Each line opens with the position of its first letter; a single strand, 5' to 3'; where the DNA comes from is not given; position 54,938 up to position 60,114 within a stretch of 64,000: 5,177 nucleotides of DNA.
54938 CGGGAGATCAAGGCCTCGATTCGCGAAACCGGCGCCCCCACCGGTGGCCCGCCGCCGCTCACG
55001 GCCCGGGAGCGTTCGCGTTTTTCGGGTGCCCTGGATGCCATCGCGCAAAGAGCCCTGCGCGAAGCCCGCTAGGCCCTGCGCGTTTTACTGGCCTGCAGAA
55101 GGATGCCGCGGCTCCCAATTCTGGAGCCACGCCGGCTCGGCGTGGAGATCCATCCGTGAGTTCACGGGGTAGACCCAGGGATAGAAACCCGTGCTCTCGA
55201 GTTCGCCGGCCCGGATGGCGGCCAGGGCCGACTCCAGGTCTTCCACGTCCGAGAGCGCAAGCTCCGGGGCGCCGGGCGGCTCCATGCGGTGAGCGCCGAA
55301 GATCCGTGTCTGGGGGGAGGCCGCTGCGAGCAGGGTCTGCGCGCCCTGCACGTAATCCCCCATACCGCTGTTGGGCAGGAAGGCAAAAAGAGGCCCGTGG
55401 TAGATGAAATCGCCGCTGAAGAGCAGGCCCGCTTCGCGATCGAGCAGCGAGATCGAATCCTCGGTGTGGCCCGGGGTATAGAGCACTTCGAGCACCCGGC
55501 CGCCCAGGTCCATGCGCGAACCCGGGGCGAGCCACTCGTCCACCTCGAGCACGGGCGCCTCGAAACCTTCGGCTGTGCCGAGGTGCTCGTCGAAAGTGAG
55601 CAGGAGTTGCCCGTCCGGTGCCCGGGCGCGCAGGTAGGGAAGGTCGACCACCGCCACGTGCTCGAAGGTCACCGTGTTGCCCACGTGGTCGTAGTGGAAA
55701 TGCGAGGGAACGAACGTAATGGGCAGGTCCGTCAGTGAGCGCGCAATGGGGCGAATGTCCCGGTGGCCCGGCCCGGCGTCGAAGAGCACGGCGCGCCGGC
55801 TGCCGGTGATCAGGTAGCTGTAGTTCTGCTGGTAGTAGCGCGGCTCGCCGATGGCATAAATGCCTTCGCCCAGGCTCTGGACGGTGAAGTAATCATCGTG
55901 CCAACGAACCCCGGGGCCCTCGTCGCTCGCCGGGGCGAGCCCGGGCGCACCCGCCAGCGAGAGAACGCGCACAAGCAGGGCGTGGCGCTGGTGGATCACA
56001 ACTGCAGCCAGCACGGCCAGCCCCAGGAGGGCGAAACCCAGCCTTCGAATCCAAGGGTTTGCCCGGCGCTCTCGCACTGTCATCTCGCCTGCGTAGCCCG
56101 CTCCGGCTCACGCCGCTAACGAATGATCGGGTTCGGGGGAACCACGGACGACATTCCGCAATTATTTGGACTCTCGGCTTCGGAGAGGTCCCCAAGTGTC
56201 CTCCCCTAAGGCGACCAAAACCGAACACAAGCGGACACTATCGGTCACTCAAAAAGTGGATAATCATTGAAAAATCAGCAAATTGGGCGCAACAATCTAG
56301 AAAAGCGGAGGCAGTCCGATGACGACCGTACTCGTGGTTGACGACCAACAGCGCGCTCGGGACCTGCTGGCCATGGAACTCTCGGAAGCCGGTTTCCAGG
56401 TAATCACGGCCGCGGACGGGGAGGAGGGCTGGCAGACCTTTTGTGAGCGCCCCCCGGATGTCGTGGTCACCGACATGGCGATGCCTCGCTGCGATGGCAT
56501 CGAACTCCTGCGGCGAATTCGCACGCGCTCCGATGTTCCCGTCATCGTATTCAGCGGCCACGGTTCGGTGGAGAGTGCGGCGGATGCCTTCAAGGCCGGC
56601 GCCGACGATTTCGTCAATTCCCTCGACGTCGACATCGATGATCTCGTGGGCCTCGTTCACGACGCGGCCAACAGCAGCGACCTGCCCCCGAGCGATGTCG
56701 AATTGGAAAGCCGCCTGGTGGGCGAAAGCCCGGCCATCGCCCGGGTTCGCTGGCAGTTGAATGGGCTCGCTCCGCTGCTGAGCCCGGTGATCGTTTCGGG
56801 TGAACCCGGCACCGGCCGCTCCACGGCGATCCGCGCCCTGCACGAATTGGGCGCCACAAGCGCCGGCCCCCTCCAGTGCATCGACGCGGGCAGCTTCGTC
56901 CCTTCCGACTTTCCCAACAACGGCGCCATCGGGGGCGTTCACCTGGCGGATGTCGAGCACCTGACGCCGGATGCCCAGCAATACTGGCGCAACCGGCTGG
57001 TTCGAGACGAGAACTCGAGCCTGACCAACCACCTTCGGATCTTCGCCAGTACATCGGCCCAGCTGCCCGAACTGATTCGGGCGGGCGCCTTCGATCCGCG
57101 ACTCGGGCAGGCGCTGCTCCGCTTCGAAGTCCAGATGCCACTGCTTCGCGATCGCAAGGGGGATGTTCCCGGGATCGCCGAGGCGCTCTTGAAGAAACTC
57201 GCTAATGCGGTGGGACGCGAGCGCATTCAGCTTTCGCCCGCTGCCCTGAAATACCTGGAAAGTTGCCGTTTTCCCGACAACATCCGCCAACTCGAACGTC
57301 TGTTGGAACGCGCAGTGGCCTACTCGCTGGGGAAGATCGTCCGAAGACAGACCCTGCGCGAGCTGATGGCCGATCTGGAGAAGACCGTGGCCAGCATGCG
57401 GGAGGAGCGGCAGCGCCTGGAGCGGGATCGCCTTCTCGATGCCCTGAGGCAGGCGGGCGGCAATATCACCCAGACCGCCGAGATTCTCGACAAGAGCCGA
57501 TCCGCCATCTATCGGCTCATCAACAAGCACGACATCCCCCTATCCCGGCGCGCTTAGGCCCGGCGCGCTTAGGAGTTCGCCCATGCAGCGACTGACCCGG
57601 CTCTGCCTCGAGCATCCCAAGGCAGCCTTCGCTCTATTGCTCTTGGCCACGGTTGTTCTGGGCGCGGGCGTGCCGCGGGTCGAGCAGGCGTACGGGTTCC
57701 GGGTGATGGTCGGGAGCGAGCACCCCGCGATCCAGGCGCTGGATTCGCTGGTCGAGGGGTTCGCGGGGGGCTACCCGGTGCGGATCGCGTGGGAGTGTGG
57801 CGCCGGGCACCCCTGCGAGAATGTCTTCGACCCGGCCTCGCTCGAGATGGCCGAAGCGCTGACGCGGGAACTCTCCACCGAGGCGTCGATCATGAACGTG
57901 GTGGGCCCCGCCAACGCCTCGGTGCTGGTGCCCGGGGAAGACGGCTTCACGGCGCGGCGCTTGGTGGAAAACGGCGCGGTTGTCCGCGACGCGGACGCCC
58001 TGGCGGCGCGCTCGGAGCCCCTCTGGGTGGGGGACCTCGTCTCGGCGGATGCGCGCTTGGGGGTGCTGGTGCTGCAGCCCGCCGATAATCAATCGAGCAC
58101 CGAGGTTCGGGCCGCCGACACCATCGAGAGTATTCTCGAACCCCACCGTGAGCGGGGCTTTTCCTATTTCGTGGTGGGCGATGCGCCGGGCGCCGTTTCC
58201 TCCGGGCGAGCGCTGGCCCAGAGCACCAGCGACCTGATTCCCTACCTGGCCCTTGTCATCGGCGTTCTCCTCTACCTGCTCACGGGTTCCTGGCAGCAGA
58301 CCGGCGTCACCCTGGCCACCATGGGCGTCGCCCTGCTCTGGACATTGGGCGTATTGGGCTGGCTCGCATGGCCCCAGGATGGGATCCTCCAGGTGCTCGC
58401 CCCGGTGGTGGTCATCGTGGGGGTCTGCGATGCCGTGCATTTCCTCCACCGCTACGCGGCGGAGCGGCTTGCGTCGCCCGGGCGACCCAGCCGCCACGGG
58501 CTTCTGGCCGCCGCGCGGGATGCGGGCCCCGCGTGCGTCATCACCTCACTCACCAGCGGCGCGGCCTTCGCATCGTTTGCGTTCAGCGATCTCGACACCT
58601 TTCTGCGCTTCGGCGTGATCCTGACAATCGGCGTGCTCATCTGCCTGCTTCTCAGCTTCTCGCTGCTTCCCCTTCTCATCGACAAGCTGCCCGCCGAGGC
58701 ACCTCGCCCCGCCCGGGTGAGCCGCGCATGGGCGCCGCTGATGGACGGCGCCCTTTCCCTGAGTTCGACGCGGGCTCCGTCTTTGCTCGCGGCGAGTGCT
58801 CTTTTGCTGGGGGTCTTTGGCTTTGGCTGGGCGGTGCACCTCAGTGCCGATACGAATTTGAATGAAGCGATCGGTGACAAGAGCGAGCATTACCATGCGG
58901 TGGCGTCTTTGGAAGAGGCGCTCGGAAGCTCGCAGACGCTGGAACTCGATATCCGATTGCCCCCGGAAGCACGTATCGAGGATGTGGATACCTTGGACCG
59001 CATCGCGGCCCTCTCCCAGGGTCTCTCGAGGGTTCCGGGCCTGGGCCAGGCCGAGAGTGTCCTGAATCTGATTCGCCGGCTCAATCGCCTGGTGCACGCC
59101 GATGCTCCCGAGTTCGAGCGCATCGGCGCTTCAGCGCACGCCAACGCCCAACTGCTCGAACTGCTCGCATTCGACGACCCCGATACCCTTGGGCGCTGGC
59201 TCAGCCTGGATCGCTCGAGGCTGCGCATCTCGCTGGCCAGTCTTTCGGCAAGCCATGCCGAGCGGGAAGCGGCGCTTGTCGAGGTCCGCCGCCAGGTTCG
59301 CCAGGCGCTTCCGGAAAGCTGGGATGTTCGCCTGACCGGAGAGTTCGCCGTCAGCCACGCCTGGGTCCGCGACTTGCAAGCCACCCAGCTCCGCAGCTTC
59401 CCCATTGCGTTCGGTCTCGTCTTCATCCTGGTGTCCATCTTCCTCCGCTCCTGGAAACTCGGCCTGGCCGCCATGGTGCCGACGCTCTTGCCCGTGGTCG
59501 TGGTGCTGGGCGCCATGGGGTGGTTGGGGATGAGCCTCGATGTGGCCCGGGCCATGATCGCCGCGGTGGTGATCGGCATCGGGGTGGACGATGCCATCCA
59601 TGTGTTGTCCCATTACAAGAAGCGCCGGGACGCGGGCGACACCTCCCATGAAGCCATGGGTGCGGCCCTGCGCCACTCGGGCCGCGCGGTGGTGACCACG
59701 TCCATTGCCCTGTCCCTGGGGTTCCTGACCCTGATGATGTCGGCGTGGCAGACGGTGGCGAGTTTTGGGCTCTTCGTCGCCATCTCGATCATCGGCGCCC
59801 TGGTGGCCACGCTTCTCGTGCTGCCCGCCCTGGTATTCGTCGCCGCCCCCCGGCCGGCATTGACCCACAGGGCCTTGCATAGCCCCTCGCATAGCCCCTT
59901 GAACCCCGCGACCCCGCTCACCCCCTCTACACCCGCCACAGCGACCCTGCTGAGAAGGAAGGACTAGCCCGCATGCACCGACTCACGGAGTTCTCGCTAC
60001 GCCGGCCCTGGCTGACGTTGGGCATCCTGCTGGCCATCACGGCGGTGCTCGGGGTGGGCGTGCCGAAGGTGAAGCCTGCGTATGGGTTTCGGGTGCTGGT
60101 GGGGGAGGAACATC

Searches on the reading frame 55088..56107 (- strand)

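Call 48: search_protein_families(library=pfam, proteins=[window:55088-56107:-], max_evalue=0.0001)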
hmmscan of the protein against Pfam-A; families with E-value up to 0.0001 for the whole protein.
window:55088-56107:- (340 aa): 1 family
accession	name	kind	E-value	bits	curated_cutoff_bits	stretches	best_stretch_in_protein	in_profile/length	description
PF00753.33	Lactamase_B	-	1.1e-17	65.1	22.7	1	94-254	5-162/196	Metallo-beta-lactamase superfamily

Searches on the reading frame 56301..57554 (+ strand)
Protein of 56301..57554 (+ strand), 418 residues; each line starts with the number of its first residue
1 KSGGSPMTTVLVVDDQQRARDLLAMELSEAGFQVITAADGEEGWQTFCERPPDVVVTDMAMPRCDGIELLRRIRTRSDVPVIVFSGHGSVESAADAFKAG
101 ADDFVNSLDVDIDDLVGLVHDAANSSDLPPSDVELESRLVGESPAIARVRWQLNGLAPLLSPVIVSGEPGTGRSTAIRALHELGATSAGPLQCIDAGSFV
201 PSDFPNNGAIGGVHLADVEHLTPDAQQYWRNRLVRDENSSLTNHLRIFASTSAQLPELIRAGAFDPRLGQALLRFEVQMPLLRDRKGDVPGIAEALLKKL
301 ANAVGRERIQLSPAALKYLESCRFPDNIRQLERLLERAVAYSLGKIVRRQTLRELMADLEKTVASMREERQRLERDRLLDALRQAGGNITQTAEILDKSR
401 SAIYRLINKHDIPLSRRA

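Call 48: search_protein_families(library=pfam, proteins=[window:56301-57554:+], max_evalue=0.0001)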
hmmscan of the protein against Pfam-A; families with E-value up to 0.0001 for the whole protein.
window:56301-57554:+ (418 aa): 5 families
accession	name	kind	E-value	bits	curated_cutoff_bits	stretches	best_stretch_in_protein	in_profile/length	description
PF00072.30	Response_reg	-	3.3e-26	92.1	30.2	1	10-106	1-98/111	Response regulator receiver domain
PF14532.12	Sigma54_activ_2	-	2.3e-15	57.5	25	1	140-282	1-138/138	Sigma-54 interaction domain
PF25601.1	AAA_lid_14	-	2.8e-15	56.4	27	1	283-360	1-78/87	AAA+ ATPase lid domain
PF02954.25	HTH_8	-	2.9e-07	30.5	22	1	372-406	4-38/42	Bacterial regulatory protein, Fis family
PF00158.32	Sigma54_activat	-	2.7e-05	24.4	20.2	0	139-199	1-61/168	Sigma-54 interaction domain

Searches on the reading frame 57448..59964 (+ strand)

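Call 48: search_protein_families(library=pfam, proteins=[window:57448-59964:+], max_evalue=0.0001)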
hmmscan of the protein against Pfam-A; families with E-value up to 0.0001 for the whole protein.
window:57448-59964:+ (839 aa): 5 families
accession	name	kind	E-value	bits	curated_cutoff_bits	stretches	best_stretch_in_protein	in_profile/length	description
PF03176.21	MMPL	-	2.3e-34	119.3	20.5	2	567-802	70-305/333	MMPL family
PF02460.24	Patched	-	2.1e-17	63.8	23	2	671-797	30-155/156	Patched SSD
PF12349.14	Sterol-sensing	-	1.9e-12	47.7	22.3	1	669-791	6-128/153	Sterol-sensing domain of SREBP cleavage-activation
PF00873.25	ACR_tran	-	1.3e-11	43.5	28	1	611-796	830-1017/1021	AcrB/AcrD/AcrF family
PF02355.23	SecD_SecF_C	-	2.6e-08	33.9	20.5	1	632-796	18-183/189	Protein export membrane protein SecD/SecF, C-terminal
